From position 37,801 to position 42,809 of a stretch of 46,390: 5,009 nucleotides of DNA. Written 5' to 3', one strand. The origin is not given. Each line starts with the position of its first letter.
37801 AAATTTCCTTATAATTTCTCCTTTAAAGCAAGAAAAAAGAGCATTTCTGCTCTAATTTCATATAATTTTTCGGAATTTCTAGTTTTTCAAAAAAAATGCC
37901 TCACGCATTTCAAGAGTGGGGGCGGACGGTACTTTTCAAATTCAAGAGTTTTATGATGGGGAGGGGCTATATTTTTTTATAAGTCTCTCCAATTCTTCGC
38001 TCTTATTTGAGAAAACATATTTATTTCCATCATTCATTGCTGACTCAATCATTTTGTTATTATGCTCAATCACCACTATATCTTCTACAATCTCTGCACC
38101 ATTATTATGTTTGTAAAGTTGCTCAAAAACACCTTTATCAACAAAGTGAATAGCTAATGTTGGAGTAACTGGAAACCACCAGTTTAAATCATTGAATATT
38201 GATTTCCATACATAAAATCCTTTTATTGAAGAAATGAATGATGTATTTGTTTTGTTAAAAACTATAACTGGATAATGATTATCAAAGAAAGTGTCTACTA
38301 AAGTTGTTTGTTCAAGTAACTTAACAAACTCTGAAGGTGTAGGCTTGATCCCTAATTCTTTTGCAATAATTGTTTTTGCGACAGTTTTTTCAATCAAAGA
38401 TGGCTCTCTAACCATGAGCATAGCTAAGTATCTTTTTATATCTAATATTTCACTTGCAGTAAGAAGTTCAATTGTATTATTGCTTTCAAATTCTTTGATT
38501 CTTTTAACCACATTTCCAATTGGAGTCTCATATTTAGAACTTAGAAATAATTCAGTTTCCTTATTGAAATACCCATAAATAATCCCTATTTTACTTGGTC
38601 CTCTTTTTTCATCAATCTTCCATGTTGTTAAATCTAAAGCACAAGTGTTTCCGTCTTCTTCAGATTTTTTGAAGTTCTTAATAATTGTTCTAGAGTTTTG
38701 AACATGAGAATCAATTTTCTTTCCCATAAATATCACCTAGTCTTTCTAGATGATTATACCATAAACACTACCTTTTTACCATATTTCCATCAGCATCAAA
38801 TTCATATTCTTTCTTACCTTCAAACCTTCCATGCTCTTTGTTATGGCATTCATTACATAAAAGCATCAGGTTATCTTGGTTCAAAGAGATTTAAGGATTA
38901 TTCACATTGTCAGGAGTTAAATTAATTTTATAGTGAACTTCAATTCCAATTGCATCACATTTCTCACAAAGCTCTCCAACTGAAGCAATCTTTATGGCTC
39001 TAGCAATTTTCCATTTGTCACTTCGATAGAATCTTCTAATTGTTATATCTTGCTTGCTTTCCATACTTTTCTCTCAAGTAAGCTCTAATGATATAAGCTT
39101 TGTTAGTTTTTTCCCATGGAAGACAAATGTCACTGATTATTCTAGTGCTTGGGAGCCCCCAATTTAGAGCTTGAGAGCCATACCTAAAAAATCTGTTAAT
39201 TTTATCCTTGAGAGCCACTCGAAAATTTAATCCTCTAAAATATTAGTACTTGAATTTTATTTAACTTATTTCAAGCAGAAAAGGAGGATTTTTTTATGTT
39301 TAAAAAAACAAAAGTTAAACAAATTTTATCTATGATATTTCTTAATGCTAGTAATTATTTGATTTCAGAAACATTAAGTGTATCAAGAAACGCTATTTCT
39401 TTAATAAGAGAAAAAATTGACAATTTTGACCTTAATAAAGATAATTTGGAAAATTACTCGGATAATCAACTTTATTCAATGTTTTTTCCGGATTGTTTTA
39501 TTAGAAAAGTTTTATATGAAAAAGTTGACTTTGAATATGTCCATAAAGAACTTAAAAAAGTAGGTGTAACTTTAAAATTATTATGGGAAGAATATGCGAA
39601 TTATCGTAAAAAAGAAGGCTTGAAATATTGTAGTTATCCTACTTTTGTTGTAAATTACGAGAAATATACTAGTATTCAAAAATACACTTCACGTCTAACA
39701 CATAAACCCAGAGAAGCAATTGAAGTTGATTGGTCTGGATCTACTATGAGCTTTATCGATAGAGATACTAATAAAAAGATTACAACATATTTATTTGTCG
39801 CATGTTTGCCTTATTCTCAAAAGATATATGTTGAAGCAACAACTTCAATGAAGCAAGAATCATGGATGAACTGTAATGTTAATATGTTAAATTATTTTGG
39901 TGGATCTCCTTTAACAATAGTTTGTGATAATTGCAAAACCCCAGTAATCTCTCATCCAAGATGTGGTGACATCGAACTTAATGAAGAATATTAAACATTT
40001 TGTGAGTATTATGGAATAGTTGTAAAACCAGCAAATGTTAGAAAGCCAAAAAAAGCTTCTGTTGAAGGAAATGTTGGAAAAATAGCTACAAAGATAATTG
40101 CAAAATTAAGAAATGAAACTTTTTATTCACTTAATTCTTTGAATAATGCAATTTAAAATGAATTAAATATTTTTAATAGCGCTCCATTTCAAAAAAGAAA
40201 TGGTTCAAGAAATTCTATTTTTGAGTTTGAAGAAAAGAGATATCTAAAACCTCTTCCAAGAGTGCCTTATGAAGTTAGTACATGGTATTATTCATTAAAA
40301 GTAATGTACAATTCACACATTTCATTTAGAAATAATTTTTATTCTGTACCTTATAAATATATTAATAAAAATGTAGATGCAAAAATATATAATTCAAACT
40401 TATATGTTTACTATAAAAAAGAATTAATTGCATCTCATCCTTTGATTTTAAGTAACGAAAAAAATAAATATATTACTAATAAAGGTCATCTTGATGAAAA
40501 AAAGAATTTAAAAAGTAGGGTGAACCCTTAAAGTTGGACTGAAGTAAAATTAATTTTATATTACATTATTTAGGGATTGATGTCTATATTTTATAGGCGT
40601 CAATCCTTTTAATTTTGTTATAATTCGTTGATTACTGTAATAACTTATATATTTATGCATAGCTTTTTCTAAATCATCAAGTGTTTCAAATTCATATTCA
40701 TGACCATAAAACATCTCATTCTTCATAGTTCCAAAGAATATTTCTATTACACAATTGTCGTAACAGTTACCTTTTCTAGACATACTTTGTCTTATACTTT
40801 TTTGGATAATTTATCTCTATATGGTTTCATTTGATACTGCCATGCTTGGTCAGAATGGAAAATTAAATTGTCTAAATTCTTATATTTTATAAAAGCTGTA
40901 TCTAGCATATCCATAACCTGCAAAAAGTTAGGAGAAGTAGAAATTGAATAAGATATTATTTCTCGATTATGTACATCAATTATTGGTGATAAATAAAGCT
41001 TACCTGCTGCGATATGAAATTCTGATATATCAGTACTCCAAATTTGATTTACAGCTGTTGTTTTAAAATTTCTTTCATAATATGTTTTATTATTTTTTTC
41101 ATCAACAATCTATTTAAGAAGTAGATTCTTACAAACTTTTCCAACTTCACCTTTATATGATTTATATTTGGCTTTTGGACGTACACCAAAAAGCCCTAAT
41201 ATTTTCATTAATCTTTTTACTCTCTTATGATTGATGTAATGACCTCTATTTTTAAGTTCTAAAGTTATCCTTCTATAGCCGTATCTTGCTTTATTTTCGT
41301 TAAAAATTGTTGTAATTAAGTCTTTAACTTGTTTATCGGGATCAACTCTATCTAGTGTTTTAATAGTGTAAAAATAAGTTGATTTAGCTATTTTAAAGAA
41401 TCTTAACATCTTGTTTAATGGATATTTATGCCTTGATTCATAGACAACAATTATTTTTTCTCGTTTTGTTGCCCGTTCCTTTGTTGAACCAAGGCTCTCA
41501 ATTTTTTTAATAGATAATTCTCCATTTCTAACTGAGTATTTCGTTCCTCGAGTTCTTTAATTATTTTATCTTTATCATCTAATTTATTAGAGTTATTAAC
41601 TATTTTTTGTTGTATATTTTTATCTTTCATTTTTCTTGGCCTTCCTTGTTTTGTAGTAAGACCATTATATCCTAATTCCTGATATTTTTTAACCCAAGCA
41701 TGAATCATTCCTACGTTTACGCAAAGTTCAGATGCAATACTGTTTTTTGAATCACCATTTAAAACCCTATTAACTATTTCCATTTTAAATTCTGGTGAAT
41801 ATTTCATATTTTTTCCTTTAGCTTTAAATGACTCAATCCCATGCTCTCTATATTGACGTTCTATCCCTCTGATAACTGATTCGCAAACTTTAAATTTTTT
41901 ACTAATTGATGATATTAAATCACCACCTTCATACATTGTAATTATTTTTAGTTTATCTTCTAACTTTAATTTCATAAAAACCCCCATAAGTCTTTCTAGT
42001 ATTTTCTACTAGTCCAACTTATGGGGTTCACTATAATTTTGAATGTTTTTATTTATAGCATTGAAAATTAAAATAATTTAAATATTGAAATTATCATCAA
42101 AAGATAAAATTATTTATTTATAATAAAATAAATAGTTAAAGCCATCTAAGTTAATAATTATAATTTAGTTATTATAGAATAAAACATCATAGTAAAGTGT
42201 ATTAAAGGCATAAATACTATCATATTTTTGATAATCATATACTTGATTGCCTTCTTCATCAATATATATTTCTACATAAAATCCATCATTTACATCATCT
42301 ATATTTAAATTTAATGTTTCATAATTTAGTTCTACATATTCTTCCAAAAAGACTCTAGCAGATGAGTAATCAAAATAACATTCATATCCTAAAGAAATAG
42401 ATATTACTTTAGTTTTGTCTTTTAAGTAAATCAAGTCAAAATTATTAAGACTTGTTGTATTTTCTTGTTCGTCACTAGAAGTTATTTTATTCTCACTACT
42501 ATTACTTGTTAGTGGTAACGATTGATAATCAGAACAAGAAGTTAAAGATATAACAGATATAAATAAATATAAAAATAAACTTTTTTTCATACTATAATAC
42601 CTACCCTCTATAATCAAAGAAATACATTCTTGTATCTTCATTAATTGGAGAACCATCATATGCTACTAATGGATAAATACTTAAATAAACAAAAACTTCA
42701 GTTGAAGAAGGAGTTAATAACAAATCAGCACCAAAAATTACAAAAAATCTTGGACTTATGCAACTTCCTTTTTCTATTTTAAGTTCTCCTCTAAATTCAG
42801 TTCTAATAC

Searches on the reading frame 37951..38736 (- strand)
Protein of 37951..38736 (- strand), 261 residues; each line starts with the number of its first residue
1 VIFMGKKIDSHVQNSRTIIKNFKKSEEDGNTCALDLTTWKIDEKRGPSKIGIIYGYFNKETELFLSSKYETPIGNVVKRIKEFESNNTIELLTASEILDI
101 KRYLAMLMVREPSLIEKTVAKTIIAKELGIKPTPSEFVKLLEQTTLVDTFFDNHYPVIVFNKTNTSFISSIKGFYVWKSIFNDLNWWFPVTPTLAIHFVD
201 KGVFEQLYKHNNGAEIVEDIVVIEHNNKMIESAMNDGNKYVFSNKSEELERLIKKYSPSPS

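Call 11: search_protein_families(library=pfam, proteins=[window:37951-38736:-], max_evalue=0.01)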
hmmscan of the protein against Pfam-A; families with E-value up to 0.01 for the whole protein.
window:37951-38736:- (261 aa): 1 family
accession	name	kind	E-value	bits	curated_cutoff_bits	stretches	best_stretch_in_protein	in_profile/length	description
PF14022.11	DUF4238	-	1.3e-08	35.1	27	1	16-246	7-280/281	Protein of unknown function (DUF4238)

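Call 13: search_protein_families(library=padloc, proteins=[window:37951-38736:-], max_evalue=0.001)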
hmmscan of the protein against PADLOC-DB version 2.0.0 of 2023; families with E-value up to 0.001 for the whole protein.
window:37951-38736:- (261 aa): 0 families

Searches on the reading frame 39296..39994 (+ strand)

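Call 11: search_protein_families(library=pfam, proteins=[window:39296-39994:+], max_evalue=0.01)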
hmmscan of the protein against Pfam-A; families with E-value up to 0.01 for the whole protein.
window:39296-39994:+ (232 aa): 1 family
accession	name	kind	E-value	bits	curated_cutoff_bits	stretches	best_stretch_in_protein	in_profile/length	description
PF00665.32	rve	-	5.6e-05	23.8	32.6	1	159-214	19-76/102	Integrase core domain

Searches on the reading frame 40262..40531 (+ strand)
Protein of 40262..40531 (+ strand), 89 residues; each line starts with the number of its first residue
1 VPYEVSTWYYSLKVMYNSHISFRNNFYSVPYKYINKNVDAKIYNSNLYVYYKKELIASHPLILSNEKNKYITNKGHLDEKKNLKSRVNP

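Call 11: search_protein_families(library=pfam, proteins=[window:40262-40531:+], max_evalue=0.01)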
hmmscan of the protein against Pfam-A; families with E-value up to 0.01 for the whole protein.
window:40262-40531:+ (89 aa): 1 family
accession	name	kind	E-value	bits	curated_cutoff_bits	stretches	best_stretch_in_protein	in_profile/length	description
PF22483.2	Mu-transpos_C_2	-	7.7e-15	54.8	27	1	2-64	5-66/73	Mu transposase, C-terminal domain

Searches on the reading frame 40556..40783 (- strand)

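Call 80: search_protein_families(library=pfam, proteins=[window:40556-40783:-], max_evalue=0.01)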
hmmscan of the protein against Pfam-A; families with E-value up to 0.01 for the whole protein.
window:40556-40783:- (75 aa): 2 families
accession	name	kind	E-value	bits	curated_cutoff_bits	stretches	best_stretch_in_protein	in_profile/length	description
PF13333.12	rve_2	-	1.3e-19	70.5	22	1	14-71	1-56/56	Integrase core domain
PF13683.12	rve_3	-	2.1e-09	37.4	26.5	1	1-63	7-67/67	Integrase core domain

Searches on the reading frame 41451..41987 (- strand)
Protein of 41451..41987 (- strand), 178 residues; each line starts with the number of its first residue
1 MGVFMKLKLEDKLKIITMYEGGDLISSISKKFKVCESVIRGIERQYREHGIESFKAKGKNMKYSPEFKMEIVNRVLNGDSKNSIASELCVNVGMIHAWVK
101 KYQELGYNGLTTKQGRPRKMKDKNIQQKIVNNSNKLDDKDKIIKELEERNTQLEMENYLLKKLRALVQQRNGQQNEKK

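Call 11: search_protein_families(library=pfam, proteins=[window:41451-41987:-], max_evalue=0.01)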
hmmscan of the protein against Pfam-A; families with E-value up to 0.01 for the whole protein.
window:41451-41987:- (178 aa): 10 families
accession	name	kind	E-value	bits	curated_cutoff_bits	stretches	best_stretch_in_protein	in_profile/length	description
PF13518.12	HTH_28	-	2.9e-16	59.7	25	2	67-118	1-52/52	Helix-turn-helix domain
PF01527.26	HTH_Tnp_1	-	4.1e-10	40.2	24.1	1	59-126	3-69/75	Transposase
PF13384.12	HTH_23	-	1.6e-08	34.5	24.6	1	68-110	7-49/50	Homeodomain-like domain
PF04218.19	CENP-B_N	-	3.6e-08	33.3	21.2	1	7-42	7-42/53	CENP-B N-terminal DNA-binding domain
PF13551.12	HTH_29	-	1.1e-06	29.1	28.1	0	70-119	3-55/64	Winged helix-turn helix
PF13565.12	HTH_32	-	7.2e-06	26.9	33.7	1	95-127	2-35/73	Homeodomain-like domain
PF06056.18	Terminase_5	-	2.9e-05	24.4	20.3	1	77-114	12-49/58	Putative ATPase subunit of terminase (gpP-like)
PF01710.22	HTH_Tnp_IS630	-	0.00036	21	21.3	0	61-164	1-95/119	Transposase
PF25787.1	HTH_SB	-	0.003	17.7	43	0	12-50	12-50/53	Sleeping Beauty transposase HTH domain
PF01166.23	TSC22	-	0.0037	17.8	30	1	143-163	23-43/57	TSC-22/dip/bun family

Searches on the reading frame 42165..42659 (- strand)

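Call 11: search_protein_families(library=pfam, proteins=[window:42165-42659:-], max_evalue=0.01)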
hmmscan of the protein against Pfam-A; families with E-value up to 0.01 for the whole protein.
window:42165-42659:- (164 aa): 1 family
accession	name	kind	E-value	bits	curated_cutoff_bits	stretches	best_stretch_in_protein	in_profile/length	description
PF03032.20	FSAP_sig_propep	-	0.0041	17.5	27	1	23-44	2-23/46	Frog skin active peptide family signal and propeptide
